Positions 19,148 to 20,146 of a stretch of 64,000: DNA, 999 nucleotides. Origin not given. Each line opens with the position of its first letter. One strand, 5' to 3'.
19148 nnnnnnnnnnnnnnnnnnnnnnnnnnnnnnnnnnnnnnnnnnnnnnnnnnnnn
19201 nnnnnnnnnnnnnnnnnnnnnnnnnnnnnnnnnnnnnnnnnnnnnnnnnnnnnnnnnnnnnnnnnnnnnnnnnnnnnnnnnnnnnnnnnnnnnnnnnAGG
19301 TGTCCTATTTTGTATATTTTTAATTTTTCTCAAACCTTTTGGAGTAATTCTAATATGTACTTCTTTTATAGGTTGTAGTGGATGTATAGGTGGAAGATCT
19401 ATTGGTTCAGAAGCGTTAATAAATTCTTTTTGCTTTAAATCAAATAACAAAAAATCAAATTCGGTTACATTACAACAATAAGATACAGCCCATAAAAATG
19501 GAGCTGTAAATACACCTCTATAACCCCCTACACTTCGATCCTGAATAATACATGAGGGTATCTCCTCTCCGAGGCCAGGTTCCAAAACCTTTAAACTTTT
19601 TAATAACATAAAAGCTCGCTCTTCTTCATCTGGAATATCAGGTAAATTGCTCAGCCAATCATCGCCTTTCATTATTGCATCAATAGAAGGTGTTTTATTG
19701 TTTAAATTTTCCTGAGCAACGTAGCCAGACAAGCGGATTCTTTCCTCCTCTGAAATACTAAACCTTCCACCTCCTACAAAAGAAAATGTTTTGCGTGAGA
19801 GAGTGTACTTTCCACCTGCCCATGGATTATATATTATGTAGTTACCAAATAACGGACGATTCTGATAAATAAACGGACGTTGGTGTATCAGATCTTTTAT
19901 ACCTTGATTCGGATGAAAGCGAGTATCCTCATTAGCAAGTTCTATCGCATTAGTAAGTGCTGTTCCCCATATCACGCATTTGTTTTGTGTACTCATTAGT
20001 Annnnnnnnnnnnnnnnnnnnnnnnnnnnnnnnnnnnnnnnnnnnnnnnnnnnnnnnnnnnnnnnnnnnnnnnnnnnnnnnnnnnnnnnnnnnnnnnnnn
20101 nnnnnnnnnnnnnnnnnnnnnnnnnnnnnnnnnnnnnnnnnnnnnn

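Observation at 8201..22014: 13.8-kb Type I R-M super-operon with three cargo blocks wedged between the hsd genes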

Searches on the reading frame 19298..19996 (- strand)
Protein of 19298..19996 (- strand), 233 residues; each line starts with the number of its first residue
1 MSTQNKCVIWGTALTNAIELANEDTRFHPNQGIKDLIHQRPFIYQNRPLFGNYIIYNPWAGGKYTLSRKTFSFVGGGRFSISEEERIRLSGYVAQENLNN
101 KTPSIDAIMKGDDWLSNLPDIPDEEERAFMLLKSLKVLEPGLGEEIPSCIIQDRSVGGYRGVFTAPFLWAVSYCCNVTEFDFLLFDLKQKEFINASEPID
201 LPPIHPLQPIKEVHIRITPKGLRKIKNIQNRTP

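Call 47: search_protein_families(library=pfam, alignment_id=A3, max_evalue=1)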
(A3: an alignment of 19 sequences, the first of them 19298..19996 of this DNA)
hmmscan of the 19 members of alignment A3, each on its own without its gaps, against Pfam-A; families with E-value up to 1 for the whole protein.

A. member 1, window:19298-19996:- (233 aa): 0 families

B. families by the number of members that match (of 19 scanned): 5 families
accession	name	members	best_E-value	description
PF09106.17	SelB-wing_2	1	0.047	Elongation factor SelB, winged helix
PF22107.2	Pch2_N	1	0.078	Pch2 N-terminal domain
PF07419.17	PilM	1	0.11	PilM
PF06854.16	Phage_Gp15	1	0.11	Bacteriophage Gp15 protein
PF20008.5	DUF6429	1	0.13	Domain of unknown function (DUF6429)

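Call 51: predict_structure(alignment_id=A3)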
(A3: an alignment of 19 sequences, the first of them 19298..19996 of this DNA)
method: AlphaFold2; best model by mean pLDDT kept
length: 233 residues; sequences in the alignment: 19
mean_pLDDT: 83.2   pTM: 0.84
mean pLDDT of the five models: 83.2, 81.6, 80.9, 79.7, 79.5
residues with pLDDT >= 90: 106; 70-90: 81; 50-70: 42; < 50: 4
segments of 3 or more residues with pLDDT < 50: none
pLDDT, mean of each block of 10 residues (from residue 1): 79 74 59 81 75 90 92 73 94 95 94 93 96 88 74 55 83 91 95 91 70 90 91 57
secondary structure, 60 per line:
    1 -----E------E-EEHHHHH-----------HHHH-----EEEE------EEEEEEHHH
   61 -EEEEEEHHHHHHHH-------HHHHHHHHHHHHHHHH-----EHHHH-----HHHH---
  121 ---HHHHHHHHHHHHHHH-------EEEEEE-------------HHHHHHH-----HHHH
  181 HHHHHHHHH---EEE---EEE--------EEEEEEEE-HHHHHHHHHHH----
elements in order: H17-21 H33-36 E42-45 E52-57 E62-67 H68-75 H83-98 H105-108 H114-117 H124-138 E146-151 H165-171 H177-189 E193-195 E199-201 E210-217 H219-229

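Call 56: fold_search(model_id=the predicted structure, library=pdb)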
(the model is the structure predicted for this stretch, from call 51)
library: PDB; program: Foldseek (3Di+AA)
matches with E <= 10: 410; with E <= 0.001: 0
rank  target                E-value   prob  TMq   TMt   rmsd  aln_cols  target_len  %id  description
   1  7dl8_D                2.5e-01  0.84  0.27  0.50   4.5       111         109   11  Crystal structure of ALBA1 from Trypanosoma brucei (released 2021-06-23)
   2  5eeh_A                2.5e-01  0.28  0.24  0.17  12.0       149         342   15  Crystal structure of carminomycin-4-O-methyltransferase DnrK in complex with SAH and 2-chloro-4-nitrophenol (released 2015-12-16)
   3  8uce_B                2.5e-01  0.13  0.18  0.12  16.6       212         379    8  Thermophilic RNA Ligase from Palaeococcus pacificus + AMP (released 2024-02-21)
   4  8bid_A                2.7e-01  0.60  0.24  0.18   6.4       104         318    9  O-Methyltransferase Plu4890 (mutant H229N) in complex with SAH and AQ-270a (released 2023-03-08)
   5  5jr3_C                2.8e-01  0.28  0.24  0.17  11.9       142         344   15  Crystal structure of carminomycin-4-O-methyltransferase DnrK in complex with SAH and 4-methylumbelliferone (released 2016-06-01)
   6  7dl8_C                3.2e-01  0.80  0.27  0.54   4.6       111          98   11  Crystal structure of ALBA1 from Trypanosoma brucei (released 2021-06-23)
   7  7o4l_W                3.2e-01  0.66  0.24  0.19   5.5       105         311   15  Yeast TFIIH in the expanded state within the pre-initiation complex (released 2021-06-16)
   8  1tw2_B                3.8e-01  0.21  0.23  0.16  11.3       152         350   15  Crystal structure of Carminomycin-4-O-methyltransferase (DnrK) in complex with S-adenosyl-L-homocystein (SAH) and 4-me (released 2004-09-14)
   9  1xds_B                4.0e-01  0.44  0.24  0.17   8.3       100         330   13  Crystal structure of Aclacinomycin-10-hydroxylase (RdmB) in complex with S-adenosyl-L-methionine (SAM) and 11-deoxy-be (released 2004-11-23)
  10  1f4k_A                4.3e-01  0.51  0.25  0.43   5.0       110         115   14  CRYSTAL STRUCTURE OF THE REPLICATION TERMINATOR PROTEIN/B-SITE DNA COMPLEX (released 2001-06-08)
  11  6jcl_D                4.3e-01  0.20  0.22  0.24  11.1       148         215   12  Crystal structure of cofactor-bound Rv0187 from MTB (released 2019-12-11)
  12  1xds_A                4.3e-01  0.20  0.24  0.18  12.1       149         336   14  Crystal structure of Aclacinomycin-10-hydroxylase (RdmB) in complex with S-adenosyl-L-methionine (SAM) and 11-deoxy-be (released 2004-11-23)
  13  9j56_B                4.5e-01  0.41  0.23  0.17   8.2       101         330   13  Functional Investigation of the SAM-Dependent Methyltransferases Rdmb in Anthracycline Biosynthesis (released 2024-11-06)
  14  8ucg_B                4.8e-01  0.10  0.18  0.12  16.6       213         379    9  Thermophilic RNA Ligase from Palaeococcus pacificus K92A (released 2024-02-21)
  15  1tw3_A                5.1e-01  0.21  0.24  0.17  11.9       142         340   15  Crystal structure of Carminomycin-4-O-methyltransferase (DnrK) in complex with S-adenosyl-L-homocystein (SAH) and 4-me (released 2004-09-14)
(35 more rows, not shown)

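Call 63: find_homologous_proteins(query=A3, max_evalue=0.001)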
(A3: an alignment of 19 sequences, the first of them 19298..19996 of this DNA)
Query A3 (19 sequences) (233 aa, profile of the alignment): 38 proteins with E <= 0.001 among 4066 candidates.
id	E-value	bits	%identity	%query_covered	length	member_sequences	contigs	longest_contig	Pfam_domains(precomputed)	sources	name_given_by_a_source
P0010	1.2e-75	271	34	98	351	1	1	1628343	-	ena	-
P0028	5.5e-72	260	33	98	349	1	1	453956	-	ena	-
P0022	1.6e-70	255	35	97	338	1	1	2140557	-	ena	-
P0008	1.3e-68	249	37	78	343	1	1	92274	-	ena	-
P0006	3.6e-67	244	31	98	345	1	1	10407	-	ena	-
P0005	1.5e-66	242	30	100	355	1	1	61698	-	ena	-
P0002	1.5e-66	242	32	99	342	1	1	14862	-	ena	-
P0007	3.7e-66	241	34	83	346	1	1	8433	-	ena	-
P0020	4.7e-66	240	32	98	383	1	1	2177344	-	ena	-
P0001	3.9e-65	237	100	100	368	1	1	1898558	-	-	-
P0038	5.3e-65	237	30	82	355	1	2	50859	-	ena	-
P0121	6.9e-64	233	32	98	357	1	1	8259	-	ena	-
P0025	8.6e-64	233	29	99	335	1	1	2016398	-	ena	-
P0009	1.9e-60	222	31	98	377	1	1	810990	-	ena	-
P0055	3.3e-60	221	29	82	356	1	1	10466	-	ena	-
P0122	5.6e-54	201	40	97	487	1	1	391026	PF13749.13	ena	-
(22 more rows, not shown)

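Call 64: find_encoding_contigs(protein=P0122, flank=10000, max_places=1)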
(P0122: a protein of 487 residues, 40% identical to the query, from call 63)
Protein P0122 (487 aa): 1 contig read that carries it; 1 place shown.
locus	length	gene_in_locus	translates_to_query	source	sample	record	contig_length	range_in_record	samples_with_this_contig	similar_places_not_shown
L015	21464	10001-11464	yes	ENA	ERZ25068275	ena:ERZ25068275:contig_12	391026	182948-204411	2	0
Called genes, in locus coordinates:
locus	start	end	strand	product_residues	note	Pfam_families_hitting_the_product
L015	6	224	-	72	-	-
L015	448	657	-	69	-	-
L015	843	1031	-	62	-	-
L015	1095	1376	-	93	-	-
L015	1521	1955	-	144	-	-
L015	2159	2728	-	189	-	PF07963:N_methyl (weak)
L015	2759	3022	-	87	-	-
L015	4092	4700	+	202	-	-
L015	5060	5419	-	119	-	-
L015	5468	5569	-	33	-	-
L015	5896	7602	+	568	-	PF01381:HTH_3, PF12161:HsdM_N, PF02384:N6_Mtase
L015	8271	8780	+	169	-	-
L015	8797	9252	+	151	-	-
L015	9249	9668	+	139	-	PF01934:HepT-like (weak), PF08780:NTase_sub_bind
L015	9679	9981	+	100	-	PF04326:SLFN_AlbA_2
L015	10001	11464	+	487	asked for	PF13749:HATPase_c_4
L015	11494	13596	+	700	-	PF01909:NTP_transf_2 (weak), PF18765:Polbeta (weak), PF22600:MTPAP-like_central (weak), PF01420:Methylase_S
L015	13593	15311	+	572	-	PF11398:DUF2813, PF13175:AAA_15, PF13476:AAA_23 (weak), PF13304:AAA_21, PF13175:AAA_15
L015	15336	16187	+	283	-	PF02661:Fic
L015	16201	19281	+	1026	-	PF04313:HSDR_N, PF00270:DEAD (weak), PF04851:ResIII, PF18766:SWI2_SNF2, PF22679:T1R_D3-like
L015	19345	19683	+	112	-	PF01863:YgjP-like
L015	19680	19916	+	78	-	-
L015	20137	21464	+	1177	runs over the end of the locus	PF02811:PHP, PF07733:DNA_pol3_alpha, PF17657:DNA_pol3_finger, PF14579:HHH_6, PF01336:tRNA_anti-codon (weak)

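Call 74: search_protein_representatives(alignment_id=A3)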
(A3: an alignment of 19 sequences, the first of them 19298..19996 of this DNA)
Query: 19 sequences, 211 profile positions. Proteins with E-value up to 0.001 (for the whole library): 311; up to 1e-10: 43; up to 1e-30: 23. The best 150 are listed.
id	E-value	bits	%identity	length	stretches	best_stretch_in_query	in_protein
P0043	4.1e-70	251.8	-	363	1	2-208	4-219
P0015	2.7e-69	249.1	-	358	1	4-209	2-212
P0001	1.2e-65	237.1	-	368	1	1-210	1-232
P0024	1.1e-59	217.7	-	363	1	1-206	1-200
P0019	9.7e-58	211.3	-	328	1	1-208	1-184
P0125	6.1e-55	202.2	-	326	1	4-208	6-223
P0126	8.6e-55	201.7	-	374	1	3-208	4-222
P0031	1.1e-54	201.3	-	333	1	33-209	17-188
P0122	1.8e-54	200.7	-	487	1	2-204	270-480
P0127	4.9e-53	196.0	-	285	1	2-209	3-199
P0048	4.3e-52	192.9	-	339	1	3-207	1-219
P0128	7.8e-52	192.0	-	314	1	3-208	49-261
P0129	4.6e-51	189.5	-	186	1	1-169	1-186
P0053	4.0e-50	186.5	-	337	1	1-209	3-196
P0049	2.8e-46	173.9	-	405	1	4-209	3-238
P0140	1.1e-16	77.1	-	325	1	36-207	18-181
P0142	2.5e-14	69.5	-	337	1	6-205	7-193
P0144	3.0e-13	66.0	-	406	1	40-207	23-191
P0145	7.1e-13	64.8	-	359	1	37-206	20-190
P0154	1.2e-10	57.4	-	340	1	3-209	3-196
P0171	4.1e-09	52.5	-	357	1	1-208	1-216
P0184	1.7e-08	50.5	-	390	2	111-209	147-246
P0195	5.4e-08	48.8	-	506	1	39-204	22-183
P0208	2.1e-07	46.9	-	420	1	7-205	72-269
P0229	1.2e-06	44.4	-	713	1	6-204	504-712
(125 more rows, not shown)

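Call 75: search_protein_families(library=pfam, proteins=[P0140, P0142, P0144, P0145, P0154, P0195, P0229, P0208, P0184, P0171], max_evalue=0.01)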
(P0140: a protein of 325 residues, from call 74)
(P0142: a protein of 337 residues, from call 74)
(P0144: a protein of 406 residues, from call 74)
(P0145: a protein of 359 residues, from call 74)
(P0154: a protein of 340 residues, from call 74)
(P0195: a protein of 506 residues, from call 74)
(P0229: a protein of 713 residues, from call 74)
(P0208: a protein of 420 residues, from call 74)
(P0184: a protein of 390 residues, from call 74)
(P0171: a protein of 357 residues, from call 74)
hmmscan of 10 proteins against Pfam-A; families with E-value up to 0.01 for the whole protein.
P0140 (325 aa): 1 family
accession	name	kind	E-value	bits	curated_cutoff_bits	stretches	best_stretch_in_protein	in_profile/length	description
PF05014.21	Nuc_deoxyrib_tr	-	6.9e-05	23.4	28.8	1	224-278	45-97/117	Nucleoside 2-deoxyribosyltransferase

P0142 (337 aa): 1 family
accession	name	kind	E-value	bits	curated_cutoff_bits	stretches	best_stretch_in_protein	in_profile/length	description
PF05014.21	Nuc_deoxyrib_tr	-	1.4e-05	25.6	28.8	1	236-292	44-98/117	Nucleoside 2-deoxyribosyltransferase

P0144 (406 aa): 2 families
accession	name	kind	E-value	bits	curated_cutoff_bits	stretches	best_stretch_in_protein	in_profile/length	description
PF05014.21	Nuc_deoxyrib_tr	-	4.2e-07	30.6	28.8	1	194-293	9-102/117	Nucleoside 2-deoxyribosyltransferase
PF05066.19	HARE-HTH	-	5.5e-05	23.9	25.9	1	344-401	5-65/71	HB1, ASXL, restriction endonuclease HTH domain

P0145 (359 aa): 1 family
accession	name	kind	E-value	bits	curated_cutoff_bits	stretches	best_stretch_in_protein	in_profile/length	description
PF10137.14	CAP12-PCTIR_TIR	-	2.4e-39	134.4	24.7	1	215-333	1-118/119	CAP12/Pycsar effector protein, TIR domain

P0154 (340 aa): 1 family
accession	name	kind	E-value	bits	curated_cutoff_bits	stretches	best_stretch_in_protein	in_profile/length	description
PF05014.21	Nuc_deoxyrib_tr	-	0.00015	22.3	28.8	1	234-295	43-101/117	Nucleoside 2-deoxyribosyltransferase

P0195 (506 aa): 2 families
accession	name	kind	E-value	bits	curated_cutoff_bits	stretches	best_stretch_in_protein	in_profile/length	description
PF13676.11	TIR_2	-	1.1e-13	52.2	28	1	228-340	1-109/122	TIR domain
PF01582.25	TIR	-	0.00084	19.6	21.3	1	225-323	1-97/179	TIR domain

P0229 (713 aa): 3 families
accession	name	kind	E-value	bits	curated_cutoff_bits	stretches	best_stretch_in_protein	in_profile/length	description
PF00152.25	tRNA-synt_2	-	1.1e-83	281.4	25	1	155-490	2-306/308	tRNA synthetases class II (D, K and N)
PF01336.31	tRNA_anti-codon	-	1.6e-15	57.2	27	1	60-138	1-75/75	OB-fold nucleic acid binding domain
PF01409.25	tRNA-synt_2d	-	0.0017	18.4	19.8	0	246-302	104-159/246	tRNA synthetases class II core domain (F)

P0208 (420 aa): 1 family
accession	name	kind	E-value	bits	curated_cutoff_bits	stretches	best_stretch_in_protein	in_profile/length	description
PF05014.21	Nuc_deoxyrib_tr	-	0.0051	17.4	28.8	1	327-375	54-99/117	Nucleoside 2-deoxyribosyltransferase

P0184 (390 aa): 1 family
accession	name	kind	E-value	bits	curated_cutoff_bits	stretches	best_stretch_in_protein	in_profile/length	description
PF05014.21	Nuc_deoxyrib_tr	-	0.0079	16.8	28.8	0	293-344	45-98/117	Nucleoside 2-deoxyribosyltransferase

P0171 (357 aa): 1 family
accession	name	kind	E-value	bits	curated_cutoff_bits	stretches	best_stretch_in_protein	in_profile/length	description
PF05014.21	Nuc_deoxyrib_tr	-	0.0026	18.3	28.8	1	257-317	44-102/117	Nucleoside 2-deoxyribosyltransferase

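Call 91: fold_search(model_id=the predicted structure, library=viral)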
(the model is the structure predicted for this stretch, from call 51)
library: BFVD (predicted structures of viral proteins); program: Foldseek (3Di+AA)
matches with E <= 10: 663; with E <= 0.001: 0
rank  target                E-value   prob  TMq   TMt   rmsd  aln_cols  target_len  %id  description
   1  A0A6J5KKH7            4.1e-02  0.90  0.25  0.38  17.1       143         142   12  Uncharacterized protein [uncultured Caudovirales phage]
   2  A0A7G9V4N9            6.2e-02  0.60  0.23  0.32   8.3       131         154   14  (no name in the UniProt tables at hand)
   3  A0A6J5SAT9            6.9e-02  0.85  0.24  0.51   9.8       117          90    9  Uncharacterized protein [uncultured Caudovirales phage]
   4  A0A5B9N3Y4            9.8e-02  0.98  0.19  0.10   2.5        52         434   21  Uncharacterized protein [Aeromonas phage 4L372D]
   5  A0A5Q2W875            1.2e-01  0.08  0.15  0.04  15.6       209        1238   11  (no name in the UniProt tables at hand)
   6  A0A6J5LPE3            1.2e-01  0.16  0.15  0.25  10.2       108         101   11  Uncharacterized protein [uncultured Caudovirales phage]
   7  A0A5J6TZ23            1.3e-01  0.93  0.27  0.23   5.8       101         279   10  (no name in the UniProt tables at hand)
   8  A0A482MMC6            1.4e-01  0.94  0.30  0.47   3.8       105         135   16  Uncharacterized protein [Burkholderia phage BcepSauron]
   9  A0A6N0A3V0            1.5e-01  0.47  0.25  0.32  10.5       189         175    8  (no name in the UniProt tables at hand)
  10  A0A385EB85            1.5e-01  0.41  0.25  0.38  17.8       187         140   11  Uncharacterized protein [Caulobacter phage CcrPW]
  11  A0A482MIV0            1.7e-01  0.77  0.15  0.28   4.0        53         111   17  PadR family transcriptional regulator [Nodularia phage vB_NspS-kac68v162]
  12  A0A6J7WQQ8            1.9e-01  0.72  0.23  0.51  11.4       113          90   15  Uncharacterized protein [uncultured Caudovirales phage]
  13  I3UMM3                1.9e-01  0.28  0.20  0.28  12.2       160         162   10  Uncharacterized protein [Colwellia phage 9A]
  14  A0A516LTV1            2.1e-01  0.92  0.22  0.57   4.1        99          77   10  (no name in the UniProt tables at hand)
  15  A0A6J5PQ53            2.1e-01  0.87  0.22  0.37   3.1        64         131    9  Uncharacterized protein [uncultured Caudovirales phage]
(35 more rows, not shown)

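Call 98: search_protein_families(library=pfam, proteins=[L015:8271-8780:+, L015:8797-9252:+], max_evalue=0.01)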
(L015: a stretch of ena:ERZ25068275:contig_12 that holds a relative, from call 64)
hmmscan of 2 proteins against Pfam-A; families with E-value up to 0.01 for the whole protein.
L015:8271-8780:+ (169 aa): 0 families

L015:8797-9252:+ (151 aa): 3 families
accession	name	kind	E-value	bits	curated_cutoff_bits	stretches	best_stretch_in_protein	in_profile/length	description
PF10137.14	CAP12-PCTIR_TIR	-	0.00036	21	24.7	1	33-108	12-98/119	CAP12/Pycsar effector protein, TIR domain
PF05014.21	Nuc_deoxyrib_tr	-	0.0066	17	28.8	1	52-111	44-101/117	Nucleoside 2-deoxyribosyltransferase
PF13271.11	DUF4062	-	0.0075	16.9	24.7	0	19-76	1-58/82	Domain of unknown function (DUF4062)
